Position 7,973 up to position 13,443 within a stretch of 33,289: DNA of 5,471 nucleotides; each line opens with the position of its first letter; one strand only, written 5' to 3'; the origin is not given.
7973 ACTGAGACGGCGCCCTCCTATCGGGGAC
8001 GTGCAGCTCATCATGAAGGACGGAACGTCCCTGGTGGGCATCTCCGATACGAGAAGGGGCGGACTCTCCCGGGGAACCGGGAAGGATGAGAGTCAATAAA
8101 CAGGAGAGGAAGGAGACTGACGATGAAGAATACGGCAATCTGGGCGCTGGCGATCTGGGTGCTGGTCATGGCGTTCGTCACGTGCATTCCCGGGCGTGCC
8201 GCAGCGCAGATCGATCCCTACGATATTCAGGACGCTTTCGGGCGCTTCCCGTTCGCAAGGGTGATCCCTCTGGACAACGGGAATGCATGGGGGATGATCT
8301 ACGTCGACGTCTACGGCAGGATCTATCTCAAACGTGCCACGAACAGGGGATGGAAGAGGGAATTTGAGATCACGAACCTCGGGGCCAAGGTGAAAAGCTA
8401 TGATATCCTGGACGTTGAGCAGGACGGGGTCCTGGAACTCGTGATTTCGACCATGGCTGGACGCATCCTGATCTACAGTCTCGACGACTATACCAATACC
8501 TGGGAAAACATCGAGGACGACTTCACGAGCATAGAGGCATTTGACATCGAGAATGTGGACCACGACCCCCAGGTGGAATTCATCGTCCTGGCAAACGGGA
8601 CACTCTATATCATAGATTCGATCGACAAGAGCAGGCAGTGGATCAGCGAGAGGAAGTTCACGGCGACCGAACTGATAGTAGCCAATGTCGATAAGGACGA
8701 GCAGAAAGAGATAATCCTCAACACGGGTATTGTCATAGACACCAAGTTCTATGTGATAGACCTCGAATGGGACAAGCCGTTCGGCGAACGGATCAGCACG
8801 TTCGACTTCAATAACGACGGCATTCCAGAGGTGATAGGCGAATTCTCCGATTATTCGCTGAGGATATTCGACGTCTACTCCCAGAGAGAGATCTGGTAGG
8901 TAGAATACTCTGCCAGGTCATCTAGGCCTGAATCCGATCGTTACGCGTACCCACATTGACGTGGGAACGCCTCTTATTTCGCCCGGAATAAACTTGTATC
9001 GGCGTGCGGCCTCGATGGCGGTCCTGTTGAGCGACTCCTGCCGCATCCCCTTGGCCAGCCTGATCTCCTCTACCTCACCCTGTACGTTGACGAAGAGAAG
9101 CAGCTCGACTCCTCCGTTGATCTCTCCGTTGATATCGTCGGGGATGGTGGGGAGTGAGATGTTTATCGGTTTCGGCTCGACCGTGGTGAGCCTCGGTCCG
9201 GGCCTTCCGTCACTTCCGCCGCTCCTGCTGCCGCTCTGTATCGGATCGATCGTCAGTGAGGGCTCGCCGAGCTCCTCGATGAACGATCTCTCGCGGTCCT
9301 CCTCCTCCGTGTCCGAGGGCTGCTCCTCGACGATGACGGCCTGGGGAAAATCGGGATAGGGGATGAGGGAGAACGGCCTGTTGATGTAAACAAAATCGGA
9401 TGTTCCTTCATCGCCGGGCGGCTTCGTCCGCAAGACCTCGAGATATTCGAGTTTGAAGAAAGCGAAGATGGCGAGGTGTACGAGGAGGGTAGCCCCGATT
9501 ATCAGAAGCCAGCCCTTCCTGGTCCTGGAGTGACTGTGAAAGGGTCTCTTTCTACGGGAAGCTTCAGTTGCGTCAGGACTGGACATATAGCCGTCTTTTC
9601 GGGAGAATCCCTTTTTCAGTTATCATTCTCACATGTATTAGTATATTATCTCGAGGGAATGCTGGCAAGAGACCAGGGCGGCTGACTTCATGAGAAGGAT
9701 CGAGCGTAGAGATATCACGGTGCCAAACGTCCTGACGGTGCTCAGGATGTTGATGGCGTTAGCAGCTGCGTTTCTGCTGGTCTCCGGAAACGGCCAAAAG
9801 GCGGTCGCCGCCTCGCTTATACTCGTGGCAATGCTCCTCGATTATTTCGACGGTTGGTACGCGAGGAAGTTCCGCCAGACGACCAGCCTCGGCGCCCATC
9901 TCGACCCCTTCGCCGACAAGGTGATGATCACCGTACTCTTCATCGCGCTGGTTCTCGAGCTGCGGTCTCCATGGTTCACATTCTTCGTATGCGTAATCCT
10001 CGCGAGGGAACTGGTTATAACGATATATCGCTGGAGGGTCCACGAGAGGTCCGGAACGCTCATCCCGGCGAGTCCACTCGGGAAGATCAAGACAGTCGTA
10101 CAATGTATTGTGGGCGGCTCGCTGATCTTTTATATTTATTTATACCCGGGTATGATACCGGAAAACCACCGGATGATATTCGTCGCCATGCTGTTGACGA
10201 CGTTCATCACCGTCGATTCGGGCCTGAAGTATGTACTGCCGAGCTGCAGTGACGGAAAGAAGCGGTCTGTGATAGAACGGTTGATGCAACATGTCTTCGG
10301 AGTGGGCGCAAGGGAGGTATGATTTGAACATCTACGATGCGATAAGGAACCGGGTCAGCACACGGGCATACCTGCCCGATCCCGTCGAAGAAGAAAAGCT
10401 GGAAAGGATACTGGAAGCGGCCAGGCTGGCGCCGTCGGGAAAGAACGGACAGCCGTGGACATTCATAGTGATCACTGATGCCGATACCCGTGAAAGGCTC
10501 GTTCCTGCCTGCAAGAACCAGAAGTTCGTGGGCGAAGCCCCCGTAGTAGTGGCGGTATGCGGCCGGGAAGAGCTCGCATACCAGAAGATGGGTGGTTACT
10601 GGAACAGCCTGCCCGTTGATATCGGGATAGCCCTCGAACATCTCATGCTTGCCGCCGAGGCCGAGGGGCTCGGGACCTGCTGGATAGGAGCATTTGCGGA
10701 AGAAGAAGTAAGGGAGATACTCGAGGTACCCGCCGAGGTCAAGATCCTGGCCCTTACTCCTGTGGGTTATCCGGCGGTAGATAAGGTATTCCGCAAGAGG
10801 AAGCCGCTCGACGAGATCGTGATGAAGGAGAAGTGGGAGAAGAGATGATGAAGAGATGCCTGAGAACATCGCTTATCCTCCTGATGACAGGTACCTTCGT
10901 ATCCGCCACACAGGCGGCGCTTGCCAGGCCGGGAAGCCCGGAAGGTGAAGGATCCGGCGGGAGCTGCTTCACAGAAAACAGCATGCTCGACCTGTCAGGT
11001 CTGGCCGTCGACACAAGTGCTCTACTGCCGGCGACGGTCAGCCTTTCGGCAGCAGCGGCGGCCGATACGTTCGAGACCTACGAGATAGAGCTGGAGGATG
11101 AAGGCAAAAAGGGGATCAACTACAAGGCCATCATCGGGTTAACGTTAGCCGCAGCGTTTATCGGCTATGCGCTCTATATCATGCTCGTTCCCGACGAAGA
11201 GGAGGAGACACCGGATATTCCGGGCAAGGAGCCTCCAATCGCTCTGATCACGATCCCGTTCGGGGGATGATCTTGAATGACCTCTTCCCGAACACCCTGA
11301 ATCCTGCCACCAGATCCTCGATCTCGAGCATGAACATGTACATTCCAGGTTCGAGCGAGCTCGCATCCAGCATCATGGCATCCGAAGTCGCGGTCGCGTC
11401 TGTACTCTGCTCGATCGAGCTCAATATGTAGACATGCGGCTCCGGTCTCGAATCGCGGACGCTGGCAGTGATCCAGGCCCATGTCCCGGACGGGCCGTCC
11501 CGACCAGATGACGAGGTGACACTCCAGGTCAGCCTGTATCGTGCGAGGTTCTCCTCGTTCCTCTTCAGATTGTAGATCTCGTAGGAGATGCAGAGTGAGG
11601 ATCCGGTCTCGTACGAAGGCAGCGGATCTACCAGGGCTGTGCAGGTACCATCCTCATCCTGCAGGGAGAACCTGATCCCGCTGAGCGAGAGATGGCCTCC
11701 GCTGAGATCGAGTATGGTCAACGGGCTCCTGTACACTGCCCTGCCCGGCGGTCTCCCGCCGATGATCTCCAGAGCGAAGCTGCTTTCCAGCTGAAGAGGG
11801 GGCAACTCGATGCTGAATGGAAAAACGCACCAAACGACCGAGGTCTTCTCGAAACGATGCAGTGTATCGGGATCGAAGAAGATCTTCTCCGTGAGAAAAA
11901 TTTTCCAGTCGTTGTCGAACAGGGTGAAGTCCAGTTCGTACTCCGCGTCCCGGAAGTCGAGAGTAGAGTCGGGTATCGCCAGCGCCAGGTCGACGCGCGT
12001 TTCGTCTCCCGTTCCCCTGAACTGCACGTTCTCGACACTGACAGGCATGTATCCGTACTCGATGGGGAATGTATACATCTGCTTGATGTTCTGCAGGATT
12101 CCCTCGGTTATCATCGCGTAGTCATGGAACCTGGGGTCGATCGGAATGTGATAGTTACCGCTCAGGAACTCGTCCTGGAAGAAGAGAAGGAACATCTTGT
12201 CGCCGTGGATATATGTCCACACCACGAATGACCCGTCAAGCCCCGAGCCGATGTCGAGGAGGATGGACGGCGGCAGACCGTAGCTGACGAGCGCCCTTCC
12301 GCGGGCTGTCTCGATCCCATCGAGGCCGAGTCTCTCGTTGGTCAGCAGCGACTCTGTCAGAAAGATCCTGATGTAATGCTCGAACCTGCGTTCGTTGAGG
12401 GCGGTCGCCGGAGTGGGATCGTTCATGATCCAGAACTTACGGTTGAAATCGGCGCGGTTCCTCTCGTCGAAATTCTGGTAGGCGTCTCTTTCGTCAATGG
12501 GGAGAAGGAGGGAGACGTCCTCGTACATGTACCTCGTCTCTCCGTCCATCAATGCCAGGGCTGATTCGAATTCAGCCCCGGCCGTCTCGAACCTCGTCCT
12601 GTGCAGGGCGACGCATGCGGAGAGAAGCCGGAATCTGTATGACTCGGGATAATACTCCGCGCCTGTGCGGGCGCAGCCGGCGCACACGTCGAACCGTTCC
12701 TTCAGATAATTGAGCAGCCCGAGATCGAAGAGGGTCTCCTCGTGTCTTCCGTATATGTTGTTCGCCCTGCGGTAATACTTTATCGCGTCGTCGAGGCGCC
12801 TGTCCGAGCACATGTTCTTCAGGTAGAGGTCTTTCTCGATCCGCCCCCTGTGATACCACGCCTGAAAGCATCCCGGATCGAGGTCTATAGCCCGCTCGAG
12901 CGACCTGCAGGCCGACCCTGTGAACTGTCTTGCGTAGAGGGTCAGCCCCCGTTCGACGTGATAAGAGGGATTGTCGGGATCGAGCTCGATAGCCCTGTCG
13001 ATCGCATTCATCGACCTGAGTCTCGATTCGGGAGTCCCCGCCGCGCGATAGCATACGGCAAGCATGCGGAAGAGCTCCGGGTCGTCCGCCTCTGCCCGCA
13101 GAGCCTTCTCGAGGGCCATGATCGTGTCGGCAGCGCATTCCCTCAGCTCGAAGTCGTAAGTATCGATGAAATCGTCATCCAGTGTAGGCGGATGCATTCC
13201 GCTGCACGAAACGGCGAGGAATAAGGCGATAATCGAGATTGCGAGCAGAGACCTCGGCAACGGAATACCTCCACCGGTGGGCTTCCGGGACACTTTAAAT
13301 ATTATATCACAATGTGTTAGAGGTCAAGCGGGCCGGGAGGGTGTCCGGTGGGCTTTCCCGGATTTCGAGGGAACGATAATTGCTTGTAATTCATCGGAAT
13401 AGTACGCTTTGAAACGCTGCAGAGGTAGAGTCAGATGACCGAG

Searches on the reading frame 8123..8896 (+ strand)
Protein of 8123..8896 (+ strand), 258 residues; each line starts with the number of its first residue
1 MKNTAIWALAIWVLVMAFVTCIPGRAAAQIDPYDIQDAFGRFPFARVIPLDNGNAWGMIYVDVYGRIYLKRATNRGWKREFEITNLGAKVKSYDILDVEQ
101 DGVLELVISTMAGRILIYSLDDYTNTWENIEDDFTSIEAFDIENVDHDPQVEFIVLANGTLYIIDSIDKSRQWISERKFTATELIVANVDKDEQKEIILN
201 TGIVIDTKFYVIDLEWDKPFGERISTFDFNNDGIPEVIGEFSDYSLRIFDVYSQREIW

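Call 35: search_protein_families(library=pfam, proteins=[window:8123-8896:+], max_evalue=0.00001)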
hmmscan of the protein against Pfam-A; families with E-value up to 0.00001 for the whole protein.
window:8123-8896:+ (258 aa): 1 family
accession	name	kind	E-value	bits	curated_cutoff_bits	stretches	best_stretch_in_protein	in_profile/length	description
PF13517.12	FG-GAP_3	-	6.9e-06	27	26.9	0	223-238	45-60/61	FG-GAP-like repeat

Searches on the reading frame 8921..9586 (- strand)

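Call 35: search_protein_families(library=pfam, proteins=[window:8921-9586:-], max_evalue=0.00001)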
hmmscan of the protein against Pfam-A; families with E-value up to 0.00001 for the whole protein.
window:8921-9586:- (222 aa): 1 family
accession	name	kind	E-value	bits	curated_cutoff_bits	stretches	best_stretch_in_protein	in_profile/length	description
PF03544.19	TonB_C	-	3.7e-08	34.1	24.6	1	156-220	14-78/79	Gram-negative bacterial TonB protein C-terminal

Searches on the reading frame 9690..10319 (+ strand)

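Call 35: search_protein_families(library=pfam, proteins=[window:9690-10319:+], max_evalue=0.00001)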
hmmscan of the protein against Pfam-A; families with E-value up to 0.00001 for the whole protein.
window:9690-10319:+ (210 aa): 1 family
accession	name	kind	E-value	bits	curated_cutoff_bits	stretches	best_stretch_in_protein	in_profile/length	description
PF01066.26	CDP-OH_P_transf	-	3.4e-34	118.9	22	1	10-160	2-138/152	CDP-alcohol phosphatidyltransferase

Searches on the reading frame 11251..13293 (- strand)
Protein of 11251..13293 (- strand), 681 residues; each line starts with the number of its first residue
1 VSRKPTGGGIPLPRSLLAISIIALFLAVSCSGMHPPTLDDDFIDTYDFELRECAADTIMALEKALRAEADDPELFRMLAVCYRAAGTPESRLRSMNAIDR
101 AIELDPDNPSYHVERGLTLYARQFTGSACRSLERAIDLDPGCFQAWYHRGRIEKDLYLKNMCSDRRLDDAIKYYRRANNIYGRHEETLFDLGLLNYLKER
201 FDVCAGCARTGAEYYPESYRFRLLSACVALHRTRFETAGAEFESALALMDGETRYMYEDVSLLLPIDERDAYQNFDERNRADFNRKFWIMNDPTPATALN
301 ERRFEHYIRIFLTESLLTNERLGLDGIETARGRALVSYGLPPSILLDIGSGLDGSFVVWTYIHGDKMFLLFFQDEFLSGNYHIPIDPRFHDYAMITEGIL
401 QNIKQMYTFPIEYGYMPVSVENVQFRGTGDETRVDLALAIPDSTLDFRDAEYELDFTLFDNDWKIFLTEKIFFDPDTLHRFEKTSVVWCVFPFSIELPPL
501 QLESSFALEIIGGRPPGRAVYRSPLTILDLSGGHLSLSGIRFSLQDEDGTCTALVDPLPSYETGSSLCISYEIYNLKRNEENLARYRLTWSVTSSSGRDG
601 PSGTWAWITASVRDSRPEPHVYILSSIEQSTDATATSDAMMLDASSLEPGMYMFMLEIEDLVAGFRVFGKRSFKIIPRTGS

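Call 35: search_protein_families(library=pfam, proteins=[window:11251-13293:-], max_evalue=0.00001)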
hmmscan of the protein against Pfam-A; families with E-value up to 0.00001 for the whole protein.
window:11251-13293:- (681 aa): 5 families
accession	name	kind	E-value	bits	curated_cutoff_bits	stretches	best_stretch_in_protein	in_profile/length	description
PF13432.12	TPR_16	-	6e-10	39.8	32.7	0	115-177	3-57/65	Tetratricopeptide repeat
PF13414.12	TPR_11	-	1.7e-08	34.4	26.8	0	100-121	19-40/42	TPR repeat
PF07719.23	TPR_2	-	1.4e-07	31.6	27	0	110-141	2-33/34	Tetratricopeptide repeat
PF13431.12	TPR_17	-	1.8e-07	31.3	24.4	0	99-119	3-23/34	Tetratricopeptide repeat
PF01239.28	PPTA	-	2.2e-06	27.5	29.5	0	131-152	7-28/32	Protein prenyltransferase alpha subunit repeat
